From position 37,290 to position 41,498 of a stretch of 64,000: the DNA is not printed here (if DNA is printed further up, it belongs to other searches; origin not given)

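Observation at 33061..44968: Compact, single-locus Glt/Nfs-type trans-envelope machine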

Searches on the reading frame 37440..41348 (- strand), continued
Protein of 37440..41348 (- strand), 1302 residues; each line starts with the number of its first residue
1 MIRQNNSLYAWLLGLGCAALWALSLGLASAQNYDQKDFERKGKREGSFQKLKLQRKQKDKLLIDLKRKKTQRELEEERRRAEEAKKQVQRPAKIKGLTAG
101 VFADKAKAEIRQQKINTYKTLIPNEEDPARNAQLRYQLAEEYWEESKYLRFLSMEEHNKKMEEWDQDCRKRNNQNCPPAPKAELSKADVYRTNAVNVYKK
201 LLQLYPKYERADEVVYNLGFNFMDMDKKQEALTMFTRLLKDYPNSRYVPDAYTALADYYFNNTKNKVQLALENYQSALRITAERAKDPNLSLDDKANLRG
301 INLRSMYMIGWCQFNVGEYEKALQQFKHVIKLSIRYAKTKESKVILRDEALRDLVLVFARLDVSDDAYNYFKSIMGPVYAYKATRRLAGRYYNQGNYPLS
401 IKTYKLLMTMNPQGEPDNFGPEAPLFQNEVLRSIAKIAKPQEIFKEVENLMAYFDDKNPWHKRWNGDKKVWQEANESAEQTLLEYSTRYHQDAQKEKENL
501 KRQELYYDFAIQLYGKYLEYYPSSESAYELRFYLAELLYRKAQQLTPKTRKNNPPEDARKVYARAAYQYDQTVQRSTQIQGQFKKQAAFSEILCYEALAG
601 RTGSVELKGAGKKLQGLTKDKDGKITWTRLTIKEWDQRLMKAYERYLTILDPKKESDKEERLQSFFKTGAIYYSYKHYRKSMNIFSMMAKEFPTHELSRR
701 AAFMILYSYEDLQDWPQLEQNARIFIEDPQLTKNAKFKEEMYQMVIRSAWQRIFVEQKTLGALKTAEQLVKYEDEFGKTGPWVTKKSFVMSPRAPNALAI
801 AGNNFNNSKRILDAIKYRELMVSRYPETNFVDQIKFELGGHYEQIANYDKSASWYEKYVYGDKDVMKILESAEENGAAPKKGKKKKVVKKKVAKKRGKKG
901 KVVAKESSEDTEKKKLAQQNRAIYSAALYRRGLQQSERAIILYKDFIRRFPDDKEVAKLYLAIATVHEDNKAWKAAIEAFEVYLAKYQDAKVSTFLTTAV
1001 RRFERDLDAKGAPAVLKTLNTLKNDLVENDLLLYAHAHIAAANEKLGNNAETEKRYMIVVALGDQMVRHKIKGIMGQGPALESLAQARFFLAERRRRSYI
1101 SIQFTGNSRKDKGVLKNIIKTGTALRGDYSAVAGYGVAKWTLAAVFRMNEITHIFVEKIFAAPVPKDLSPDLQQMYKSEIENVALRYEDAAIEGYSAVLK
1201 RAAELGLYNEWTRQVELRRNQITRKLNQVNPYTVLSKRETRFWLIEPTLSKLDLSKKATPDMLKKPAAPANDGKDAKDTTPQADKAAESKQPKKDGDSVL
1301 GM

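Call 98: search_protein_families(library=ncbifam, proteins=[L009:6668-7369:+, L009:7369-8304:+, L009:8305-9810:+, L009:13590-14984:+, L009:15104-15373:+, L009:15402-17351:+, L009:17716-18471:+, L008:7535-8362:+, L008:15975-16550:+, L008:8367-10004:+], max_evalue=0.00001)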
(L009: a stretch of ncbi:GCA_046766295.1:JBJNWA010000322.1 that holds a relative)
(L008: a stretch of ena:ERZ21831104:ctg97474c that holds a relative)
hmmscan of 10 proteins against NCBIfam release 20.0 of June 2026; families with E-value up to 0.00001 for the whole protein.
L009:6668-7369:+ (233 aa): 1 family
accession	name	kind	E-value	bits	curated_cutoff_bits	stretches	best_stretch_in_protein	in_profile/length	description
TIGR04565.1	OMP_myx_plus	subfamily_domain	6.6e-24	84.7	60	1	65-229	5-161/161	outer membrane beta-barrel domain-containing protein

L009:7369-8304:+ (311 aa): 1 family
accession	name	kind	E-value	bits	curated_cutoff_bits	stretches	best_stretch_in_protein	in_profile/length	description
TIGR04565.1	OMP_myx_plus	subfamily_domain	2.9e-27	95.6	60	1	99-306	2-161/161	outer membrane beta-barrel domain-containing protein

L009:8305-9810:+ (501 aa): 1 family
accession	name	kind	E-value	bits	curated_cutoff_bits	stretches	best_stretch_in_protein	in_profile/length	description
NF033756.1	gliding_GltC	equivalog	6.1e-62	210.2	450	1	16-496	112-620/622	adventurous gliding motility protein GltC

L009:13590-14984:+ (464 aa): 22 families
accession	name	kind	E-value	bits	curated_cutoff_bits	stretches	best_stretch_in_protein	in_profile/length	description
NF040959.1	MamA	equivalog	6.9e-33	113.8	200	2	210-330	61-181/204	magnetosome protein MamA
NF033758.1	gliding_GltE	equivalog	8e-33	114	225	1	82-352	88-356/411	adventurous gliding motility TPR repeat lipoprotein GltE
TIGR02917.1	PEP_TPR_lipo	equivalog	6e-27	93.9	312.2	2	56-214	135-293/899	XrtA/PEP-CTERM system TPR-repeat protein PrsT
TIGR02521.1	type_IV_pilW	equivalog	3.1e-25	89.1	154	2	16-206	5-193/234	type IV pilus biogenesis/stability protein PilW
NF033762.1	social_mot_Tgl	equivalog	4.1e-16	59.1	225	2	54-196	39-184/252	social motility TPR repeat lipoprotein Tgl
NF033920.0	C39_PA2778_fam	equivalog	1.9e-15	57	150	1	49-144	158-254/255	PA2778 family cysteine peptidase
TIGR02552.1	LcrH_SycD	equivalog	2e-13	50.2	104.8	0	193-286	29-118/136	SycD/LcrH family type III secretion system chaperone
TIGR00540.1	TPR_hemY_coli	hypoth_equivalog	4.3e-12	45.5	142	0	272-341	310-379/385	heme biosynthesis-associated TPR protein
TIGR02795.1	tol_pal_ybgF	equivalog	1.4e-11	45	90.1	0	50-145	6-107/119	tol-pal system protein YbgF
TIGR03939.1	PGA_TPR_OMP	equivalog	2.9e-11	42.3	366.65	1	123-253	62-187/800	poly-beta-1,6 N-acetyl-D-glucosamine export porin PgaA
NF008756.0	PRK11788.1-4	equivalog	7.9e-10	38.3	474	1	97-318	52-279/389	lipopolysaccharide assembly protein LapB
NF047371.1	FlcA_CTERM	equivalog_domain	1.1e-09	37.4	300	1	127-217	452-542/646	periplasmic flagellar collar protein FlcA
NF008757.0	PRK11788.1-5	equivalog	1.4e-09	37.6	363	1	116-343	71-304/388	lipopolysaccharide assembly protein LapB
NF002725.1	PRK02603.1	equivalog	4.4e-09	36.6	143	0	79-161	34-119/173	photosystem I assembly protein Ycf3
NF053607.1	CHU_0125_OmpA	equivalog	5e-08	31.9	620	1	51-144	24-117/639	CHU_0125 family OmpA-like outer membrane integrity protein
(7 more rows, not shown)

L009:15104-15373:+ (89 aa): 1 family
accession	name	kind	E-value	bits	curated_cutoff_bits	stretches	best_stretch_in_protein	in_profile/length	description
NF033764.1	gliding_CglF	equivalog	4.5e-19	68.3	90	1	9-89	5-88/88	adventurous gliding motility protein CglF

L009:15402-17351:+ (649 aa): 7 families
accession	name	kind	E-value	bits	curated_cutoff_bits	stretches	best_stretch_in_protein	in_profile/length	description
NF033760.1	gliding_GltG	equivalog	1.4e-109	367.4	650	1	1-648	1-647/650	adventurous gliding motility protein GltG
NF033768.1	myxo_SS_tail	domain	1.4e-32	111.7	40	1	555-646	1-91/92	AgmX/PglI C-terminal domain-containing protein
NF049868.1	FhaB_Rv0019c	equivalog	3.9e-12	46.5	125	1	16-95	78-157/158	FHA domain-containing protein FhaB/FipA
NF033761.1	gliding_GltJ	equivalog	3.2e-10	39.8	450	1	546-646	572-671/671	adventurous gliding motility protein GltJ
TIGR03354.1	VI_FHA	hypoth_equivalog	1.8e-09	37.9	120.25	1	9-204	9-196/420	type VI secretion system-associated FHA domain protein TagH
NF041660.2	oxygluDhInhib_OdhI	equivalog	1.8e-06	27.9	200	1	19-94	51-125/130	oxoglutarate dehydrogenase inhibitor Odhl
NF052573.1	HisKinEspAMyxo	equivalog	5.7e-06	24.6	1400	1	14-93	36-115/755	serine histidine kinase EspA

L009:17716-18471:+ (251 aa): 1 family
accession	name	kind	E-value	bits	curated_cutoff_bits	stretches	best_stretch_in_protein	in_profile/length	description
NF033755.1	gliding_CglE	equivalog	6.1e-28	97.8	70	1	59-251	2-172/172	adventurous gliding motility protein CglE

L008:7535-8362:+ (275 aa): 1 family
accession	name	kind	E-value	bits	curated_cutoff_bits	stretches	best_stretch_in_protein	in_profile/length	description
TIGR04565.1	OMP_myx_plus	subfamily_domain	1.2e-28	100.2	60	1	93-269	2-161/161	outer membrane beta-barrel domain-containing protein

L008:15975-16550:+ (191 aa): 1 family
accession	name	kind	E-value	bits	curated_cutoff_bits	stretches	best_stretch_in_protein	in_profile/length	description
NF033755.1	gliding_CglE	equivalog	5.9e-20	71.8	70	1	37-191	1-172/172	adventurous gliding motility protein CglE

L008:8367-10004:+ (545 aa): 2 families
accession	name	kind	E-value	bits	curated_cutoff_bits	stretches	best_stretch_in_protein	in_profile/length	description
NF033756.1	gliding_GltC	equivalog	3.1e-49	168.2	450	1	76-540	135-622/622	adventurous gliding motility protein GltC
TIGR02795.1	tol_pal_ybgF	equivalog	3e-08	34.3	90.1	0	63-150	7-92/119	tol-pal system protein YbgF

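Call 104: find_encoding_contigs(protein=P0052, flank=10000, max_places=1)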
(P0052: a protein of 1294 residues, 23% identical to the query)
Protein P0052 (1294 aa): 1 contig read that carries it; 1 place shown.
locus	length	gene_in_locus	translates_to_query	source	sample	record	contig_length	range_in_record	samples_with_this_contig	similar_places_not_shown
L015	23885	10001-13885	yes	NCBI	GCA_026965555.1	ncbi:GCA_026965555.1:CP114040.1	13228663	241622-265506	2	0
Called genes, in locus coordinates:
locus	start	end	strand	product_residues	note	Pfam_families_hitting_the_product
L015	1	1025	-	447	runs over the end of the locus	PF00919:UPF0004, PF04055:Radical_SAM, PF01938:TRAM (faint), PF18693:TRAM_2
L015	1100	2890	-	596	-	PF13435:Cytochrome_C554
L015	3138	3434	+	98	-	PF00886:Ribosomal_S16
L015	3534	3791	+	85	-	PF13083:KH_KhpA-B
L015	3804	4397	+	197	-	PF01782:RimM, PF24986:PRC_RimM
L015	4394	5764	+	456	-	PF01746:tRNA_m1G_MT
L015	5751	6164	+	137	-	PF01245:Ribosomal_L19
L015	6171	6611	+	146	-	PF02021:UPF0102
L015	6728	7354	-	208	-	-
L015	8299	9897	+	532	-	PF13432:TPR_16 (faint), PF14559:TPR_19 (faint), PF13428:TPR_14 (faint)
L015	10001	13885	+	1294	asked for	PF13428:TPR_14 (faint), PF13424:TPR_12 (faint)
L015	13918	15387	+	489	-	-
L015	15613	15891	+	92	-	-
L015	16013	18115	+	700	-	PF16697:Yop-YscD_cpl, PF00498:FHA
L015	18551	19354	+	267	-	PF13414:TPR_11 (weak), PF14559:TPR_19 (weak), PF13432:TPR_16 (weak), PF13414:TPR_11 (weak), PF00515:TPR_1 (weak), PF13432:TPR_16 (weak), PF00515:TPR_1, PF13414:TPR_11, +15 more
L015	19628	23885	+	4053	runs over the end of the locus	-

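Call 106: search_protein_families(library=ncbifam, proteins=[L015:8299-9897:+, L015:13918-15387:+, L015:15613-15891:+, L015:16013-18115:+, L015:18551-19354:+, L015:19628-23884:+, L015:6728-7354:-], max_evalue=1e-8)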
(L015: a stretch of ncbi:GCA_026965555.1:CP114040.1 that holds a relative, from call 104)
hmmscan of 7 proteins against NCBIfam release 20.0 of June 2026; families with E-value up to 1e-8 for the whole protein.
L015:8299-9897:+ (532 aa): 1 family
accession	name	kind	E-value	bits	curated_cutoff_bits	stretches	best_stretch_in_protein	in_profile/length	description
NF033756.1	gliding_GltC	equivalog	7.3e-69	233.1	450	2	236-531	321-621/622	adventurous gliding motility protein GltC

L015:13918-15387:+ (489 aa): 6 families
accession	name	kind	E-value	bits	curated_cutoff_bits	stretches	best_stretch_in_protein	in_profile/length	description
NF033758.1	gliding_GltE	equivalog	1.3e-24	87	225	1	13-372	4-337/411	adventurous gliding motility TPR repeat lipoprotein GltE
TIGR02521.1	type_IV_pilW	equivalog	1.5e-17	63.9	154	1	99-229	63-187/234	type IV pilus biogenesis/stability protein PilW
NF040959.1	MamA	equivalog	4.9e-14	52.3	200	1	248-371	65-185/204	magnetosome protein MamA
TIGR02917.1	PEP_TPR_lipo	equivalog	4.6e-13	47.9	312.2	0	251-368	121-576/899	XrtA/PEP-CTERM system TPR-repeat protein PrsT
NF002725.1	PRK02603.1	equivalog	3.2e-11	43.5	143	0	102-156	73-127/173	photosystem I assembly protein Ycf3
NF033762.1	social_mot_Tgl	equivalog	2.5e-10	40.1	225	0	253-381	63-192/252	social motility TPR repeat lipoprotein Tgl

L015:15613-15891:+ (92 aa): 1 family
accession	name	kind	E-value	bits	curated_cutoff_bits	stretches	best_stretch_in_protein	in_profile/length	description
NF033764.1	gliding_CglF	equivalog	1.4e-15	57.1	90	1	9-91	6-87/88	adventurous gliding motility protein CglF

L015:16013-18115:+ (700 aa): 5 families
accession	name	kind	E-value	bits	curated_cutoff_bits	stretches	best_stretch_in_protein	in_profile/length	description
NF033760.1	gliding_GltG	equivalog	2.3e-108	363.5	650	1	5-698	4-646/650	adventurous gliding motility protein GltG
NF033768.1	myxo_SS_tail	domain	7.9e-35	118.9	40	1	606-697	1-91/92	AgmX/PglI C-terminal domain-containing protein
NF033761.1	gliding_GltJ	equivalog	2.3e-12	46.8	450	1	600-695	576-669/671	adventurous gliding motility protein GltJ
NF049868.1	FhaB_Rv0019c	equivalog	2e-10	40.9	125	1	8-93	69-154/158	FHA domain-containing protein FhaB/FipA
NF041660.2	oxygluDhInhib_OdhI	equivalog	7.1e-10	38.9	200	1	21-95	52-125/130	oxoglutarate dehydrogenase inhibitor Odhl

L015:18551-19354:+ (267 aa): 12 families
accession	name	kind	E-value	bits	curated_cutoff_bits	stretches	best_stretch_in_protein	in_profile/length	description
TIGR02521.1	type_IV_pilW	equivalog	7.1e-23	81.4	154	1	94-253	46-207/234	type IV pilus biogenesis/stability protein PilW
NF040959.1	MamA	equivalog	3.7e-22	78.8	200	2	4-143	78-203/204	magnetosome protein MamA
TIGR02917.1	PEP_TPR_lipo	equivalog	1.4e-19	69.6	312.2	1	9-239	205-421/899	XrtA/PEP-CTERM system TPR-repeat protein PrsT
TIGR02552.1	LcrH_SycD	equivalog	6.1e-19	68.1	104.8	1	174-248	45-119/136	SycD/LcrH family type III secretion system chaperone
NF033762.1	social_mot_Tgl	equivalog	5.5e-17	62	225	1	92-233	44-188/252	social motility TPR repeat lipoprotein Tgl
NF033920.0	C39_PA2778_fam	equivalog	2.1e-13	50.3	150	0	123-211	166-254/255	PA2778 family cysteine peptidase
TIGR00990.1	3a0801s09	subfamily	8.8e-13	47.7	757.25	0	89-214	304-432/615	mitochondrial import receptor subunit TOM70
TIGR02795.1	tol_pal_ybgF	equivalog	9.1e-12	45.6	90.1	0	180-239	40-100/119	tol-pal system protein YbgF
NF033758.1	gliding_GltE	equivalog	1.3e-11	44.2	225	1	105-223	214-332/411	adventurous gliding motility TPR repeat lipoprotein GltE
NF047507.1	TPR_BatC_Lepto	exception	2.4e-10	40.3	175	0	179-239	56-120/214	TPR repeat-containing protein BatC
NF008757.0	PRK11788.1-5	equivalog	3.2e-10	39.7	363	0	77-152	178-253/388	lipopolysaccharide assembly protein LapB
TIGR00540.1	TPR_hemY_coli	hypoth_equivalog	4.1e-09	35.7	142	0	91-138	338-384/385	heme biosynthesis-associated TPR protein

L015:19628-23884:+ (1419 aa): 0 families

L015:6728-7354:- (208 aa): 0 families
